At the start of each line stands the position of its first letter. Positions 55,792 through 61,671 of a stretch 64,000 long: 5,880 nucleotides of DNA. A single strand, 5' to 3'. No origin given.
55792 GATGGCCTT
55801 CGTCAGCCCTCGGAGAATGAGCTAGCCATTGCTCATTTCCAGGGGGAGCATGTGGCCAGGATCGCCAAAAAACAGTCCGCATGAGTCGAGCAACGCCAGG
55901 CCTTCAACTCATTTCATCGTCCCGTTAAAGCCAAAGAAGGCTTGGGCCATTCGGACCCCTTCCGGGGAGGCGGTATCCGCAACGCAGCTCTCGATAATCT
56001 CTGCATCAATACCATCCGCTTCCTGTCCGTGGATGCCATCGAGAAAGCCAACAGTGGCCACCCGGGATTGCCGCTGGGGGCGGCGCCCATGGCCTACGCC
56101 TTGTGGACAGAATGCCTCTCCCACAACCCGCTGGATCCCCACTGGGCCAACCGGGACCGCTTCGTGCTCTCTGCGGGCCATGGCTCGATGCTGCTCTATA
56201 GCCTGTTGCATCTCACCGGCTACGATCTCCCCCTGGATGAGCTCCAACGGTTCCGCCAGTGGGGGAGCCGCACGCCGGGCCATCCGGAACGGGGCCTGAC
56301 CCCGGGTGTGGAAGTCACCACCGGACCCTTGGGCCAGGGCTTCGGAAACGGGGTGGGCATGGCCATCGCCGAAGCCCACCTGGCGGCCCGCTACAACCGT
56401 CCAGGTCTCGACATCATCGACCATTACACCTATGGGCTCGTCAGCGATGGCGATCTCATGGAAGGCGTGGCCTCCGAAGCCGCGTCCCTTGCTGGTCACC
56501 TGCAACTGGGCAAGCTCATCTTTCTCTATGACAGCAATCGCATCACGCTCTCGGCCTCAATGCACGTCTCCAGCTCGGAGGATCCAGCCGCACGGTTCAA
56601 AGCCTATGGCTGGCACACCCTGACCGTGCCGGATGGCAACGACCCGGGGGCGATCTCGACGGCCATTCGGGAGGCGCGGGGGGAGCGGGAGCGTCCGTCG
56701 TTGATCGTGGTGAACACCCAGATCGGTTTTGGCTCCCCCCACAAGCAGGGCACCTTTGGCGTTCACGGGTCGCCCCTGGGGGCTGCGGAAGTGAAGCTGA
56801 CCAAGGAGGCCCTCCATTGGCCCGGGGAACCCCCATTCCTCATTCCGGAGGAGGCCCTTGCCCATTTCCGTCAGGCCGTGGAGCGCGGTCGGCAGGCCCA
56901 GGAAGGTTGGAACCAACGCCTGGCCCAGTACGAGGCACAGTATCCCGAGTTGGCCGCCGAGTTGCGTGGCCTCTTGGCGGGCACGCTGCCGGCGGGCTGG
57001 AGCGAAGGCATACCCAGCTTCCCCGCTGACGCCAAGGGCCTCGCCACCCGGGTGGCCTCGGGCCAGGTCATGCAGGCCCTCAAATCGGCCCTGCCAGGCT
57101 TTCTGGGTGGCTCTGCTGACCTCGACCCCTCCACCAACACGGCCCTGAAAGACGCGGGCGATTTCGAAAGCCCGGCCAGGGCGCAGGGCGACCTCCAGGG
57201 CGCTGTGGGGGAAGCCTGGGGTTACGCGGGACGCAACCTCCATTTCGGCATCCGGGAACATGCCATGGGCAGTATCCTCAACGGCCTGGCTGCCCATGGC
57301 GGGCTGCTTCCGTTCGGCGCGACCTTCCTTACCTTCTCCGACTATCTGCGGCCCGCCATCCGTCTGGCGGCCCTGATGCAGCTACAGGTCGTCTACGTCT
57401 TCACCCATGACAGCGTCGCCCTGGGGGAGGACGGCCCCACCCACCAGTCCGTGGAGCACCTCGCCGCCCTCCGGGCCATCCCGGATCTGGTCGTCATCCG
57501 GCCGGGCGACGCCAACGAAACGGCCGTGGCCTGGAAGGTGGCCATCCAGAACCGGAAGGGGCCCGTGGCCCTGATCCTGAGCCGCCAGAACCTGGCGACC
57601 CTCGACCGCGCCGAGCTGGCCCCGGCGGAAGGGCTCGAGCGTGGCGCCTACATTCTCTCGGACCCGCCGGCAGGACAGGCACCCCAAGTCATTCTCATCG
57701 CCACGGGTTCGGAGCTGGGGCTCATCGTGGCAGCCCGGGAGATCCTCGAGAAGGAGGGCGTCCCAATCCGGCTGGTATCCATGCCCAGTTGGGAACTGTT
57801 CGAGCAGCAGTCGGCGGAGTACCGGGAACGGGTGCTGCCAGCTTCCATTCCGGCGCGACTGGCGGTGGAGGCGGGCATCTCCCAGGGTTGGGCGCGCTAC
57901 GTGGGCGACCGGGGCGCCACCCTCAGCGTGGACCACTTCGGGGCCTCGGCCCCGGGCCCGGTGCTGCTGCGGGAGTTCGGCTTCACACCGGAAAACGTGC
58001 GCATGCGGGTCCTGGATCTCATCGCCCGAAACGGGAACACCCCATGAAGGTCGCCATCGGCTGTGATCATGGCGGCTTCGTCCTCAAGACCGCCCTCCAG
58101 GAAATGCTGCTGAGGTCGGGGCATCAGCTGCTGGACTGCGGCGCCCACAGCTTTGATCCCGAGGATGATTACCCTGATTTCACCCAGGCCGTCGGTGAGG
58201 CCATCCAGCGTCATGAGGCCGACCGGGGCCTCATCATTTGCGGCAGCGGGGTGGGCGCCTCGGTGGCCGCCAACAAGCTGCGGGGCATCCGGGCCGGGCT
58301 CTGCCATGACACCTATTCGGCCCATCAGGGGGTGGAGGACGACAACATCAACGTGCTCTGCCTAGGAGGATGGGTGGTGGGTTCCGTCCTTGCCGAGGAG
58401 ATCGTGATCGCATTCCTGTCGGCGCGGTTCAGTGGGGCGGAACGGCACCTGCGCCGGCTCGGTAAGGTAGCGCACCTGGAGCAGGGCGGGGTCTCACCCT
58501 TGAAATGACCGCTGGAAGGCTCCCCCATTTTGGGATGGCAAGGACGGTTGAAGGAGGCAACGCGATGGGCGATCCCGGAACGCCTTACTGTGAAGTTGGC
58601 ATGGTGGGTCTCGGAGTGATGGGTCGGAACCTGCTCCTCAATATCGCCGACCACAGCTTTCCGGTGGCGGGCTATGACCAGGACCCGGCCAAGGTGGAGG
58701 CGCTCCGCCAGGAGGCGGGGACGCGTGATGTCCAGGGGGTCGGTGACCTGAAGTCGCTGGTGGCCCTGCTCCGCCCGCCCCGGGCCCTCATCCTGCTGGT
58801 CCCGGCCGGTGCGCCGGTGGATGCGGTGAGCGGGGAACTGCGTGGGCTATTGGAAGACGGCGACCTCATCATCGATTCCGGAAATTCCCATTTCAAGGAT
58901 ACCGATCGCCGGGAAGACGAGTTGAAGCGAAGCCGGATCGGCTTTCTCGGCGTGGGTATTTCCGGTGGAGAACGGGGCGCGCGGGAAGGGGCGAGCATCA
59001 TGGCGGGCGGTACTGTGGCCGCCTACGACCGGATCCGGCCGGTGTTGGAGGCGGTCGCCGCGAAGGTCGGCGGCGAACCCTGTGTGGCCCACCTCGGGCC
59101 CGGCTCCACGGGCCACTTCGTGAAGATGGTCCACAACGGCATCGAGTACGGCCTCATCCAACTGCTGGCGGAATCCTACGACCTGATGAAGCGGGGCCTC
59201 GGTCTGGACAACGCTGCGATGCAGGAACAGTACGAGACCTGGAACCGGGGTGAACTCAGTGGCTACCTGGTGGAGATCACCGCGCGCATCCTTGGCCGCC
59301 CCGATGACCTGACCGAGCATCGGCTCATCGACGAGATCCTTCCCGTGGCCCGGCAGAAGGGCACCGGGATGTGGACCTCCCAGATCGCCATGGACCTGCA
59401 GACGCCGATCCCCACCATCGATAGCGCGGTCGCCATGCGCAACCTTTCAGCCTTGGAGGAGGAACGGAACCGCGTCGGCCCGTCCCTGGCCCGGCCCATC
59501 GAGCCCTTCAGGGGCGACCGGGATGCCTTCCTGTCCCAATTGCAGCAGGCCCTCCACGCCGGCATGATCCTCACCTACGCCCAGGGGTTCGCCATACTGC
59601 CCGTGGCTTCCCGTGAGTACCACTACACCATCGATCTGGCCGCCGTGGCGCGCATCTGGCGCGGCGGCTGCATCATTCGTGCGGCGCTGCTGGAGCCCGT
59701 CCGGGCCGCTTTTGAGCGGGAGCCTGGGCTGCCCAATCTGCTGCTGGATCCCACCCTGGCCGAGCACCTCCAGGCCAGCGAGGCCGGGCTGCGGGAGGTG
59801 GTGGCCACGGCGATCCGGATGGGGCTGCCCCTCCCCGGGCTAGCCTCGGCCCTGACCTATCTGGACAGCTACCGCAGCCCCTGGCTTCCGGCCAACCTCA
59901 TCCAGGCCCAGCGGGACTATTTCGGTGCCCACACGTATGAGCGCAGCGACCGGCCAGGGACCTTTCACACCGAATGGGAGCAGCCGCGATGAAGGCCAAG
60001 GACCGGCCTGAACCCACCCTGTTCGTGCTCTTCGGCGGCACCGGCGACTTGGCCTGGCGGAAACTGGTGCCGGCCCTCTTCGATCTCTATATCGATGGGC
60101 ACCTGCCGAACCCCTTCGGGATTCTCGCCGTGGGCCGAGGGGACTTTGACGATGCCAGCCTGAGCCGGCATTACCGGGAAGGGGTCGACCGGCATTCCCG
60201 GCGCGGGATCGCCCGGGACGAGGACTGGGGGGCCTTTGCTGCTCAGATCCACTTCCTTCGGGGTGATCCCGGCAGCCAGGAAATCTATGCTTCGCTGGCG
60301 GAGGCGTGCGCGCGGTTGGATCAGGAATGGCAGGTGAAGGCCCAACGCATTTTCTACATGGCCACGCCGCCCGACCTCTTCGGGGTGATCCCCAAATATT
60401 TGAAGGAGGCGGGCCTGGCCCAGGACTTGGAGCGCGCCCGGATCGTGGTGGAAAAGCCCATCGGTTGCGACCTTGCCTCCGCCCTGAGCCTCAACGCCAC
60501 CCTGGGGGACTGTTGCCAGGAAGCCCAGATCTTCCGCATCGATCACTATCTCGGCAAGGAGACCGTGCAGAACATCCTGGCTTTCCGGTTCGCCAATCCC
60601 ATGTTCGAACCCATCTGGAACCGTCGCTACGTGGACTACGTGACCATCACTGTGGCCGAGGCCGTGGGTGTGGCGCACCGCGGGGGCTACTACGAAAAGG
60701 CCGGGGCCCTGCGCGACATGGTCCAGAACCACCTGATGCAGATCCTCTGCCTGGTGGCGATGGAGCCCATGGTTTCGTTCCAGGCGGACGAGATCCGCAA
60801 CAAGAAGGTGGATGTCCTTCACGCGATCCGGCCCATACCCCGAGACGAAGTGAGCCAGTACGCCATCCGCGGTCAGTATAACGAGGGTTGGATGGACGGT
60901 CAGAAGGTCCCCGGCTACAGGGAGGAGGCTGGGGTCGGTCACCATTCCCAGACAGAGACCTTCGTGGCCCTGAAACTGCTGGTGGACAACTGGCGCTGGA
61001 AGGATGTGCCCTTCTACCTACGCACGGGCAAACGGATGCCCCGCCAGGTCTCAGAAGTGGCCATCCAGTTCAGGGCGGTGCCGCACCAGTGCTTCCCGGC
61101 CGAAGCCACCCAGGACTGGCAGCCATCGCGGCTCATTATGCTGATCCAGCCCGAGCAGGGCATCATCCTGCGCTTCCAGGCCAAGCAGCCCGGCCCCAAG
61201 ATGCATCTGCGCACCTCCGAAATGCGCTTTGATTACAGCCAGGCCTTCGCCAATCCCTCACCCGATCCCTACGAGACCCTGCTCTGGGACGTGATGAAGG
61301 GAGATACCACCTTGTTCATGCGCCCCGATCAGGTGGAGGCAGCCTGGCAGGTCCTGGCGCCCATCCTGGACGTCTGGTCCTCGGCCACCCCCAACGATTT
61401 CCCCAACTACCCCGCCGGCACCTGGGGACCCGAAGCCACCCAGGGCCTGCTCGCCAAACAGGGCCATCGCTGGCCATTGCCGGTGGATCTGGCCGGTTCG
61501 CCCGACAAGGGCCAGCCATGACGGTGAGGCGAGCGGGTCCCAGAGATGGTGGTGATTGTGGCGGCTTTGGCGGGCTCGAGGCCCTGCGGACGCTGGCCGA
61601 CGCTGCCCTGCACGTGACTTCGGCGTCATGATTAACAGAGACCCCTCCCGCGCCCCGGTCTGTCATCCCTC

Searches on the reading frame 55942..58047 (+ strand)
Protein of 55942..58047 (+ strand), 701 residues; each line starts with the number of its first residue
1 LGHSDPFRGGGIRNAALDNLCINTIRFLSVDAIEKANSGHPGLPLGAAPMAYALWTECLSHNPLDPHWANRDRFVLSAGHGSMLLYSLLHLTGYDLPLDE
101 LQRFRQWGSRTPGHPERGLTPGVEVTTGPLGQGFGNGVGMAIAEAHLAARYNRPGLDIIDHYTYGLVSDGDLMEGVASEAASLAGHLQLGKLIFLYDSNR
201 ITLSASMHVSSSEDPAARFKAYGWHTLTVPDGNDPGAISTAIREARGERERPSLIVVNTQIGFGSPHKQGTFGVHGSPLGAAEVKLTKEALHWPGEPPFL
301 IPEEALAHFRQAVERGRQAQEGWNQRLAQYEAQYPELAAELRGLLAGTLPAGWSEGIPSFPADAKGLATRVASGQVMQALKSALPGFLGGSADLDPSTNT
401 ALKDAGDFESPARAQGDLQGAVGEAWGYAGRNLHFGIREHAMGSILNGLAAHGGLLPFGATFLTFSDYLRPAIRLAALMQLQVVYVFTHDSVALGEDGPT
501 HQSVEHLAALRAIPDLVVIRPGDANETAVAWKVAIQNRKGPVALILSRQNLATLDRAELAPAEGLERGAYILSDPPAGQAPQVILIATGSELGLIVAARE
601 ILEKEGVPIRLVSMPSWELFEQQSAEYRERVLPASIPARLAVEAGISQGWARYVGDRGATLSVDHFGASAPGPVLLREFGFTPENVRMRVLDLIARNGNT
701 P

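Call 28: search_protein_families(library=pfam, proteins=[window:55942-58047:+], max_evalue=0.01)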
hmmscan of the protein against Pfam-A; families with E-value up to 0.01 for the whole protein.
window:55942-58047:+ (701 aa): 5 families
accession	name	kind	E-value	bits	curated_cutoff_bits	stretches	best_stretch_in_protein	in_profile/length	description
PF00456.26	Transketolase_N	-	6.7e-144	479.4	22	1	18-350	2-334/334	Transketolase, thiamine diphosphate binding domain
PF02779.29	Transket_pyr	-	9.6e-55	185.3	27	1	366-552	2-173/174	Transketolase, pyrimidine binding domain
PF22613.1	Transketolase_C_1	-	2.1e-40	137.9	27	1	568-682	1-113/113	Transketolase-like TK C-terminal domain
PF02780.25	Transketolase_C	-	1.1e-10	41.9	25.9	1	580-686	9-124/124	Transketolase, C-terminal domain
PF00676.26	E1_dh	-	0.00065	19.2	22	1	162-253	125-218/300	Dehydrogenase E1 component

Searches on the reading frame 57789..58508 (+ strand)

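Call 28: search_protein_families(library=pfam, proteins=[window:57789-58508:+], max_evalue=0.01)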
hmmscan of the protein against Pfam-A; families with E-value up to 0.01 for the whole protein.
window:57789-58508:+ (239 aa): 1 family
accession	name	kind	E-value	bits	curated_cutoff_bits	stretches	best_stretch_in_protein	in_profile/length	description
PF02502.23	LacAB_rpiB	-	4e-47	160.1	24.7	1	88-226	1-137/138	Ribose/Galactose Isomerase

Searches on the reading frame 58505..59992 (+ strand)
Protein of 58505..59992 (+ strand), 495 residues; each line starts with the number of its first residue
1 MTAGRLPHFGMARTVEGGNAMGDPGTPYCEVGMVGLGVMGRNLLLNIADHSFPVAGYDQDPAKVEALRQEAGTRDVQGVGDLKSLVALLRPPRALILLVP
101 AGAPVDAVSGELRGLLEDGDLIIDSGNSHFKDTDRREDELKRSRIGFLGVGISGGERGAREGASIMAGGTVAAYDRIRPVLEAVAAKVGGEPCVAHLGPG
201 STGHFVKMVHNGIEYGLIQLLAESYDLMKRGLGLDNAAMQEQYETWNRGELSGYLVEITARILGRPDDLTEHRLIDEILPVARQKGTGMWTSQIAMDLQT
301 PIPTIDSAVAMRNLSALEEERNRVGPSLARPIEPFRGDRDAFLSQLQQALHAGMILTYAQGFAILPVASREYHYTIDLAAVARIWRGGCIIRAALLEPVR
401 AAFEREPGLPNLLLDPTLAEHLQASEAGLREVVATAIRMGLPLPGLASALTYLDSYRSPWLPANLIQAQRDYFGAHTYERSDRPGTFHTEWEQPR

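Call 28: search_protein_families(library=pfam, proteins=[window:58505-59992:+], max_evalue=0.01)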
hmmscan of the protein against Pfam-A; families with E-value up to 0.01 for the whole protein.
window:58505-59992:+ (495 aa): 2 families
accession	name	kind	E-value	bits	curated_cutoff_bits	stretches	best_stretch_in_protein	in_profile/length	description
PF00393.24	6PGD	-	2.2e-112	375.6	27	1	203-491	1-290/290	6-phosphogluconate dehydrogenase, C-terminal domain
PF03446.21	NAD_binding_2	-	3.6e-40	138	21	1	30-193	1-155/161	NAD binding domain of 6-phosphogluconate dehydrogenase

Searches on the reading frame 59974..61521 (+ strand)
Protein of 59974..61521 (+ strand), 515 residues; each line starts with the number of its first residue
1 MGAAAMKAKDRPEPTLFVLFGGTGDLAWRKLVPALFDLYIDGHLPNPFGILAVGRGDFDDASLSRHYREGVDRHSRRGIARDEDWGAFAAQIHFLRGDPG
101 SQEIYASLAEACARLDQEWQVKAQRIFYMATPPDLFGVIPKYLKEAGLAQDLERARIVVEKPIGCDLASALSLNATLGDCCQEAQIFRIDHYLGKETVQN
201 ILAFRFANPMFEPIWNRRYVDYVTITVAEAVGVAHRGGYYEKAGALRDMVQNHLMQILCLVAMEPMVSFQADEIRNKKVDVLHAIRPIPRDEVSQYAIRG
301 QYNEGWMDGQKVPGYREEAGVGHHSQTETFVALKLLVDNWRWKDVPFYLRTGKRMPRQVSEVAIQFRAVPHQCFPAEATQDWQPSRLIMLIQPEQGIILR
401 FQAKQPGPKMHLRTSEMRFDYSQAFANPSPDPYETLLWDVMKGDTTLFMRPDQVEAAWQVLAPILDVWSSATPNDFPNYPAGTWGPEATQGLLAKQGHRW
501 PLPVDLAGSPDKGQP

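Call 28: search_protein_families(library=pfam, proteins=[window:59974-61521:+], max_evalue=0.01)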
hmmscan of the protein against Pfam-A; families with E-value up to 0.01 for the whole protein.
window:59974-61521:+ (515 aa): 2 families
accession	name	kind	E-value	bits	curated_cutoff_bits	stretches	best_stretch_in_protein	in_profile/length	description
PF02781.21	G6PD_C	-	8.5e-126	419.4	27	1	202-500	1-295/296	Glucose-6-phosphate dehydrogenase, C-terminal domain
PF00479.28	G6PD_N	-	3.4e-56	191.2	22.1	1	18-200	1-183/183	Glucose-6-phosphate dehydrogenase, NAD binding domain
